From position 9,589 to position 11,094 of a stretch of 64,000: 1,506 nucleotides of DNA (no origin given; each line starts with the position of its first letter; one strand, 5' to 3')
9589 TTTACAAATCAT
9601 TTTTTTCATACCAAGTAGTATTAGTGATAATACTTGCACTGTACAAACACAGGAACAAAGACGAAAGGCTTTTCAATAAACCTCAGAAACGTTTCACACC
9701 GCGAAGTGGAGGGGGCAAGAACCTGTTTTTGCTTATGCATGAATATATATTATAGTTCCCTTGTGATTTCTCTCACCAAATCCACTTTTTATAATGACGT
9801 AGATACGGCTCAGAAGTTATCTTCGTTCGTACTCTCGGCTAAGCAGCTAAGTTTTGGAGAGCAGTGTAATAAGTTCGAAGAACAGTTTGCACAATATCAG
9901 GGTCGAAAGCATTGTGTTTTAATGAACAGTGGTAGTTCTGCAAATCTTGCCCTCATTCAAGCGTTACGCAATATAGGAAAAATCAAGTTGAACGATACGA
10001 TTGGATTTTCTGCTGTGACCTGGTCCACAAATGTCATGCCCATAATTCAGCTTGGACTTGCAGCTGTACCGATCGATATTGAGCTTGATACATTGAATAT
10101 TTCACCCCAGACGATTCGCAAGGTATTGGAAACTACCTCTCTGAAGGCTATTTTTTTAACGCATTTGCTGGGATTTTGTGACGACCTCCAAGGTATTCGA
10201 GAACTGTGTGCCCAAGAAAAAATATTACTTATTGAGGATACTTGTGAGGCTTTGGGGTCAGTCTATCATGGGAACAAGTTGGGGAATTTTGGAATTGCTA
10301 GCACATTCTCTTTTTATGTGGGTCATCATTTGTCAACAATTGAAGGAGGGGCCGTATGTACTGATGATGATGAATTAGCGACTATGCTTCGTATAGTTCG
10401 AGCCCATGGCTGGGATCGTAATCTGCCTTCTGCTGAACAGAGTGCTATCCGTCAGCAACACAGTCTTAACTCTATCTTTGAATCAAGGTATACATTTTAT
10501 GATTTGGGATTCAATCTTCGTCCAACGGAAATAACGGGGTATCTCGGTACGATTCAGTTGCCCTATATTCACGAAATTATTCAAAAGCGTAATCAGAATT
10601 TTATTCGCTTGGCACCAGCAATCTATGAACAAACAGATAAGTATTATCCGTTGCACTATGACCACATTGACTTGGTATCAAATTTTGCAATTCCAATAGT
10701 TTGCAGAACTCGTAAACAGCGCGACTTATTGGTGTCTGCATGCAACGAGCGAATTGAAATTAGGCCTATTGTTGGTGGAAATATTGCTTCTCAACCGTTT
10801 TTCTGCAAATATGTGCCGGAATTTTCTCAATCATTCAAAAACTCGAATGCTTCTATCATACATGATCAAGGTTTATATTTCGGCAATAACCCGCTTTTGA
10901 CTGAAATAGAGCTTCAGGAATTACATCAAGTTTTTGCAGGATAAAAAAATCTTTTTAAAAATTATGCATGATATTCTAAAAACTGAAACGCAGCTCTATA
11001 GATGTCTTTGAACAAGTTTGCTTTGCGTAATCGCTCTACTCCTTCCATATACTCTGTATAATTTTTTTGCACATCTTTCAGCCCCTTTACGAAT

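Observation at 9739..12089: Isolated E1/ColD-type sugar 3-dehydratase (PLP-Lys replaced by His) paired with a GT4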

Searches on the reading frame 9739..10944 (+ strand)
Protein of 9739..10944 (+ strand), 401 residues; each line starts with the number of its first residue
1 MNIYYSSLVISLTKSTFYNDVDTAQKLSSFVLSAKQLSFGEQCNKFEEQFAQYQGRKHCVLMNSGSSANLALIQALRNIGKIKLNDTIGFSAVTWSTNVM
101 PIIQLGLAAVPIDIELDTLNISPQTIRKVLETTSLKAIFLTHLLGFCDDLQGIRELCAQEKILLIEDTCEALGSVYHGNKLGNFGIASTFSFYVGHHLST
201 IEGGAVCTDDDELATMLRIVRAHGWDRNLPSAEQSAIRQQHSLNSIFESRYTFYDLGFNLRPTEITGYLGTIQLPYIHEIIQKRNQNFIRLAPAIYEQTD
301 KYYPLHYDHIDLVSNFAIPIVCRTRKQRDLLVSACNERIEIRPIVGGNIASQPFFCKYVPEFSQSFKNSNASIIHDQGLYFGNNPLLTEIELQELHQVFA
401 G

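Call 4: search_protein_families(library=pfam, proteins=[window:9739-10944:+], max_evalue=0.01)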
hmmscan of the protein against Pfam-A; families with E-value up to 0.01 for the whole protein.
window:9739-10944:+ (401 aa): 2 families
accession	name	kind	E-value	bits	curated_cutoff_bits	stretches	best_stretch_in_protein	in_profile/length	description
PF01041.23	DegT_DnrJ_EryC1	-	2.1e-64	218.4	19.8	1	30-381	13-341/360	DegT/DnrJ/EryC1/StrS aminotransferase family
PF01053.26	Cys_Met_Meta_PP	-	0.0083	15.2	27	0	44-220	55-225/381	Cys/Met metabolism PLP-dependent enzyme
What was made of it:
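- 9739..10944 (+): colD-type gene: a PMP-dependent NDP-4-keto-6-deoxyhexose 3-dehydratase. It is 401 aa from the ATG at 9739, or 393 aa if the GTG at 9763 is the true start. NCBI protein MCE9643058.1, annotated only as 'DegT/DnrJ/EryC1/StrS aminotransferase family protein'. Pfam DegT_DnrJ_EryC1, E 2.1e-64 (call 4).
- Checked: ORF 9739-10944 (+), 401 aa, matches Pfam DegT_DnrJ_EryC1 at E 2.1e-64 (call 4).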

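Call 5: search_protein_families(library=ncbifam, proteins=[window:9739-10944:+], max_evalue=0.01)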
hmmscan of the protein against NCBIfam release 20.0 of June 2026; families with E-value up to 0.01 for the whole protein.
window:9739-10944:+ (401 aa): 10 families
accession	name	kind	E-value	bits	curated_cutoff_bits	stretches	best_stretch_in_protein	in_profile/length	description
NF011936.0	PRK15407.1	equivalog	3.5e-64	217.1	423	1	36-395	60-428/440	lipopolysaccharide biosynthesis protein RfbH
TIGR03588.1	PseC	equivalog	2.8e-43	148.3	423.5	1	30-288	19-269/380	UDP-4-amino-4,6-dideoxy-N-acetyl-beta-L-altrosamine transaminase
TIGR04181.1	NHT_00031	hypoth_equivalog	3e-34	118.4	420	1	38-358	27-338/359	LegC family aminotransferase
NF008658.2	PRK11658.1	equivalog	2.7e-30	105.3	631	1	31-227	23-213/379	UDP-4-amino-4-deoxy-L-arabinose aminotransferase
NF008687.0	PRK11706.1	equivalog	6.1e-25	87.8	375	1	39-295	32-267/375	dTDP-4-amino-4,6-dideoxygalactose transaminase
TIGR04427.1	PLP_DesI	equivalog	2.1e-21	76.5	650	1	40-228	51-232/390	dTDP-4-dehydro-6-deoxyglucose aminotransferase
TIGR02379.1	ECA_wecE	subfamily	3.1e-18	65.7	434.85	1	38-289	31-262/376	dTDP-4-amino-4,6-dideoxy-D-glucose transaminase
NF005526.0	PRK07179.1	equivalog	7.4e-06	24.8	428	1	28-77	86-135/407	alpha-hydroxyketone-type quorum-sensing autoinducer synthase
TIGR00858.1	bioF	equivalog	3.2e-05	22.8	426.45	1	43-93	68-118/365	8-amino-7-oxononanoate synthase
NF047599.1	SerpalmtaseBetaP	equivalog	0.0026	16.5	500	0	44-83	91-130/394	serine palmitoyltransferase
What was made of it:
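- On E1 (RfbH/DdhC/AscC) CDP-sugar 3-dehydrases: NF011936 scores 217.1 bits against a cut-off of 423 (call 5).
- Closest known: E1. Different: It scores 217 bits against the RfbH model, whose cut-off is 423 (call 5).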

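Call 6: search_solved_structures(query=window:9739-10944:+, max_evalue=0.000001, show_alignments=3)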
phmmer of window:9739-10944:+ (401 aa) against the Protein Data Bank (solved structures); distinct sequences matched with E-value up to 0.000001: 55.
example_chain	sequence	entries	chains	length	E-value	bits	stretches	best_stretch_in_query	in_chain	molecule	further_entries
2gms_A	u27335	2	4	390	1.6e-57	198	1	20-397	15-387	Putative pyridoxamine 5-phosphate-dependent dehydrase, Wbdk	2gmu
3b8x_A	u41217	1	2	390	1.5e-56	194.8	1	20-397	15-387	Pyridoxamine 5-phosphate-dependent dehydrase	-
2r0t_A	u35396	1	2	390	2.8e-56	193.9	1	20-397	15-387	Pyridoxamine 5-phosphate-dependent dehydrase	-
3gr9_A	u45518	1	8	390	2.8e-56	193.9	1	20-397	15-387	ColD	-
3bcx_A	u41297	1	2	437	1.8e-42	148.4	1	38-391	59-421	CDP-6-deoxy-L-threo-D-glycero-4-hexulose-3-dehydrase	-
3bb8_A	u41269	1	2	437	3.2e-41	144.3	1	38-391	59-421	CDP-4-keto-6-deoxy-D-glucose-3-dehydrase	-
9wvy_A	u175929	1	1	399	1.8e-34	122.1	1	32-297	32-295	Putative NDP-4-keto-6-deoxyglucose-3-dehydratase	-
5u1z_A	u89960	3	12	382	9.2e-29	103.3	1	31-228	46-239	Putative aminotransferase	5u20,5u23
7b0d_A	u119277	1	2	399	1.2e-28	102.9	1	31-226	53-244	Glutamine--scyllo-inositol transaminase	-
5u21_A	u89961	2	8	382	1.3e-28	102.8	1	31-228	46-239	Putative aminotransferase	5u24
3bn1_A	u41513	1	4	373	4.7e-28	101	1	39-228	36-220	Perosamine synthetase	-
3dr7_A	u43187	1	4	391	5.5e-28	100.7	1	39-228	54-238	Putative perosamine synthetase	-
3dr4_A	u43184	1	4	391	7.6e-28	100.3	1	39-228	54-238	Putative perosamine synthetase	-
2fn6_A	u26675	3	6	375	8.5e-27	96.8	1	29-323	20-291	AMINOTRANSFERASE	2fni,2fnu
7b0m_AAA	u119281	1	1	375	1.2e-25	93.1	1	40-351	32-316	Sugar aminotransferase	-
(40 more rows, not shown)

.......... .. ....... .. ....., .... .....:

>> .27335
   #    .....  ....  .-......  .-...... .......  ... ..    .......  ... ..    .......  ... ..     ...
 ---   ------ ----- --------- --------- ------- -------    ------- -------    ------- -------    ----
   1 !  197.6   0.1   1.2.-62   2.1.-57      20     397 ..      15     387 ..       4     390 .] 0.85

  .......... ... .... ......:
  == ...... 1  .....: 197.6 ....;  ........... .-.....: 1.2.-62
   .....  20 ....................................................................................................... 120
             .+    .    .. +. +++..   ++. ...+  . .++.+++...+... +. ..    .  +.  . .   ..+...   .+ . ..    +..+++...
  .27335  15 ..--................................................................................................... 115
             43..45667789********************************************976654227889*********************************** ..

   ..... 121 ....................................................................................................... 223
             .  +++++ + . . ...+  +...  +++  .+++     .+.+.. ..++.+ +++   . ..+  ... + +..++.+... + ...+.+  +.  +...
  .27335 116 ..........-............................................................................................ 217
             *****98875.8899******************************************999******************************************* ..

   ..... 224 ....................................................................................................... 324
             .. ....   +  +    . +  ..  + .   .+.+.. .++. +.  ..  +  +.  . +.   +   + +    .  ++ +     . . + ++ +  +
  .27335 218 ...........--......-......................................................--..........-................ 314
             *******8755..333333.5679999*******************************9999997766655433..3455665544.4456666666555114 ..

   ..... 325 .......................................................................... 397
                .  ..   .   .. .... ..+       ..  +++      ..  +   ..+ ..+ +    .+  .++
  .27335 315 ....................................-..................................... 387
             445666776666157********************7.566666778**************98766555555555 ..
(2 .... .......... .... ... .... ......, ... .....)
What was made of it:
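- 10309..10350 (+): Active-site motif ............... His196 (10324-10326) occupies the Schiff-base lysine position and is the predicted catalytic acid/base. Alignment to ColD His188 and its H188N and H188K mutants (call 6).
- On ColD-type (cluster-free) NDP-4-keto-6-deoxyhexose 3-dehydratases: His196 aligns with His188, the position marked by the H188N and H188K mutant entries (call 6).
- Checked: That position is pinned by the deposited H188N and H188K mutant sequences (call 6).
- His196 aligns with ColD His188 (call 6). The deposited ColD H188K and S187N/H188K mutants mark the same position (call 6).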

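Call 7: find_encoding_contigs(protein=window:9739-10944:+, flank=10000, max_places=6)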
Protein window:9739-10944:+ (401 aa): 1 contig read that carries it; 1 place shown.
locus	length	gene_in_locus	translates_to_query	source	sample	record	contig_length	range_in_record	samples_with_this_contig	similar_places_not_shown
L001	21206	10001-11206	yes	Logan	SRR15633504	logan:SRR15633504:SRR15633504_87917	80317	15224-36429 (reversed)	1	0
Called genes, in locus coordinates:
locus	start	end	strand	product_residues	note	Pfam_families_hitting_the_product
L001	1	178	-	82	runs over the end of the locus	PF04226:Transgly_assoc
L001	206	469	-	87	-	-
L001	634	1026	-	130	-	PF07883:Cupin_2, PF02311:AraC_binding (weak)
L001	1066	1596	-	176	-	-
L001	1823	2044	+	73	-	PF13376:OmdA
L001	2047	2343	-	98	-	-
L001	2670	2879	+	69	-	-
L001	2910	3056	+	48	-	PF11295:DUF3096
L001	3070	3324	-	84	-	PF18893:DUF5652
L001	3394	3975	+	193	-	PF01872:RibD_C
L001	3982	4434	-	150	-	PF08570:DUF1761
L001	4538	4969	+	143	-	-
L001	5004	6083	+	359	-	PF01553:Acyltransferase (weak)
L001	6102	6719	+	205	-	-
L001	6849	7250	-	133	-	-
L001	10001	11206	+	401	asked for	PF01041:DegT_DnrJ_EryC1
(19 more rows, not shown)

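Call 9: find_homologous_proteins(query=window:9739-10944:+, max_evalue=1e-20)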
Query window:9739-10944:+ (401 aa): 7419 proteins with E <= 1e-20 among 8000 candidates; the best 120 are listed.
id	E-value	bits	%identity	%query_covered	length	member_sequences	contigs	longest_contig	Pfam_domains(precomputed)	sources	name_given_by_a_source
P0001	2.1e-269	910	100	100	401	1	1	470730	PF01041.24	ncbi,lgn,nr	ncbi:MAG: DegT/DnrJ/EryC1/StrS aminotransferase family protein [Candidatus Andersenbacteria bacteriu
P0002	1.4e-204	697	76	98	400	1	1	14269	PF01041.24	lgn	-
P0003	8.0e-194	662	71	98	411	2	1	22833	PF01041.24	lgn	-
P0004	1.6e-191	654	71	98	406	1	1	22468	PF01041.24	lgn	-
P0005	2.0e-191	654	71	98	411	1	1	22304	PF01041.24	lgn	-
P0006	2.1e-191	654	71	98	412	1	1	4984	PF01041.24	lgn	-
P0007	1.2e-189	648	70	98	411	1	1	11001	PF01041.24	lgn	-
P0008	4.9e-178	610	64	98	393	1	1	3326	PF00266.26,PF01053.27,PF01041.24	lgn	-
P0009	1.1e-177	608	65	98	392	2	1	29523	PF01053.27,PF01041.24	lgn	-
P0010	1.7e-177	608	64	98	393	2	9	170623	PF00266.26,PF01053.27,PF01041.24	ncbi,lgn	-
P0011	8.2e-177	606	65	98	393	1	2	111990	PF01053.27,PF01041.24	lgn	-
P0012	4.1e-176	603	65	98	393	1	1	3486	PF00266.26,PF01041.24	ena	-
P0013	1.0e-175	602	64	98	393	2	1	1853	PF01053.27,PF01041.24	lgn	-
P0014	1.9e-175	601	64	98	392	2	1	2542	PF01053.27,PF01041.24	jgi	-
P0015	2.3e-175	601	64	98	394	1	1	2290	PF01053.27,PF01041.24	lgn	-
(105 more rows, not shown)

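Call 10: search_solved_structures(query=window:9739-10944:+, max_evalue=1e-30, show_alignments=5)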
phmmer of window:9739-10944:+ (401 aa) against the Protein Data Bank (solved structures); distinct sequences matched with E-value up to 1e-30: 7.
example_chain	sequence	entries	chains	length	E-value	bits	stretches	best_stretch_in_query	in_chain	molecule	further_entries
2gms_A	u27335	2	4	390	1.6e-57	198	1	20-397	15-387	Putative pyridoxamine 5-phosphate-dependent dehydrase, Wbdk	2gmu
3b8x_A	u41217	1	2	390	1.5e-56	194.8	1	20-397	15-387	Pyridoxamine 5-phosphate-dependent dehydrase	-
2r0t_A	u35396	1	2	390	2.8e-56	193.9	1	20-397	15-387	Pyridoxamine 5-phosphate-dependent dehydrase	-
3gr9_A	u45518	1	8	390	2.8e-56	193.9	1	20-397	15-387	ColD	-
3bcx_A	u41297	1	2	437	1.8e-42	148.4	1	38-391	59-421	CDP-6-deoxy-L-threo-D-glycero-4-hexulose-3-dehydrase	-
3bb8_A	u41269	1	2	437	3.2e-41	144.3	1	38-391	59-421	CDP-4-keto-6-deoxy-D-glucose-3-dehydrase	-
9wvy_A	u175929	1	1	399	1.8e-34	122.1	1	32-297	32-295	Putative NDP-4-keto-6-deoxyglucose-3-dehydratase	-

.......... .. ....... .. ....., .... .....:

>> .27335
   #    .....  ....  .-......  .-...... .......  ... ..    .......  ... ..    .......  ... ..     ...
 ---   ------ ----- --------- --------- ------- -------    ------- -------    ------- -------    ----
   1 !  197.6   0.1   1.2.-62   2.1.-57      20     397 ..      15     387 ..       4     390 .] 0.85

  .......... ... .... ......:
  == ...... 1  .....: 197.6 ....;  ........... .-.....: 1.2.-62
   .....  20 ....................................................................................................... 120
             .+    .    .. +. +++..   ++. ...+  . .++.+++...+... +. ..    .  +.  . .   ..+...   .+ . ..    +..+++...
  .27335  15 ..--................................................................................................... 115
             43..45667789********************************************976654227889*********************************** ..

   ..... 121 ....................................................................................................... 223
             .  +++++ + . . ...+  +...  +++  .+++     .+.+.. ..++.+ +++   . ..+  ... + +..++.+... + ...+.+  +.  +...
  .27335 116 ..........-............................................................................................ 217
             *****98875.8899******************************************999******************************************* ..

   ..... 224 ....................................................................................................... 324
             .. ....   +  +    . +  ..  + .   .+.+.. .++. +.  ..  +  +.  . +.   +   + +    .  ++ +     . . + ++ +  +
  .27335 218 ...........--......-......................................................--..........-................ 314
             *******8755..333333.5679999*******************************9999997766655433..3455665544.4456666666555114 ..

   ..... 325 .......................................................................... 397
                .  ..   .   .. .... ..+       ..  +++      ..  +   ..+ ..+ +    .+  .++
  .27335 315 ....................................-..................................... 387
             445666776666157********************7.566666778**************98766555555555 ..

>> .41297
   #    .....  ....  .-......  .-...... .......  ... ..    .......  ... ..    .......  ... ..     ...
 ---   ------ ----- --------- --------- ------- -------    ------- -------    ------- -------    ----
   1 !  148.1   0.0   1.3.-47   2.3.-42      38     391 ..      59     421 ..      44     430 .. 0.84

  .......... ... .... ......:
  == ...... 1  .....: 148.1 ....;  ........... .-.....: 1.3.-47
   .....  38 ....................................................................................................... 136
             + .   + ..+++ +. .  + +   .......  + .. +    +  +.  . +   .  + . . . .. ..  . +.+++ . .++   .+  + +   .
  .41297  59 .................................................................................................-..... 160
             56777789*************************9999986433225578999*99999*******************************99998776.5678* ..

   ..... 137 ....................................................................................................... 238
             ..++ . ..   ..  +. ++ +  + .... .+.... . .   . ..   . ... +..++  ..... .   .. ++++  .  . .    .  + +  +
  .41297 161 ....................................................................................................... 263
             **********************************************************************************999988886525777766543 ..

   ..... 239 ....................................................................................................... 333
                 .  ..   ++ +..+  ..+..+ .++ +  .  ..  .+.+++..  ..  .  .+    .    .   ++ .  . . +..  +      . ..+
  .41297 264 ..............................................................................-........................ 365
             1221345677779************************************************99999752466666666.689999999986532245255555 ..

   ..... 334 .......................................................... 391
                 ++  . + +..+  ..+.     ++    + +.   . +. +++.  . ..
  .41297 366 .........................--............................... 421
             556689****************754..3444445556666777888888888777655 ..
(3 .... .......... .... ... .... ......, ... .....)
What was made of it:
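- On ColD-type (cluster-free) NDP-4-keto-6-deoxyhexose 3-dehydratases: E1 Cys251, Cys253 and Cys261 align with Arg, a gap and Ala (call 10).
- On E1 (RfbH/DdhC/AscC) CDP-sugar 3-dehydrases: The C-X-C-X7-C block is absent (call 10).
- Closest known: E1. Different: The window protein lacks three of those four cysteines (call 10).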
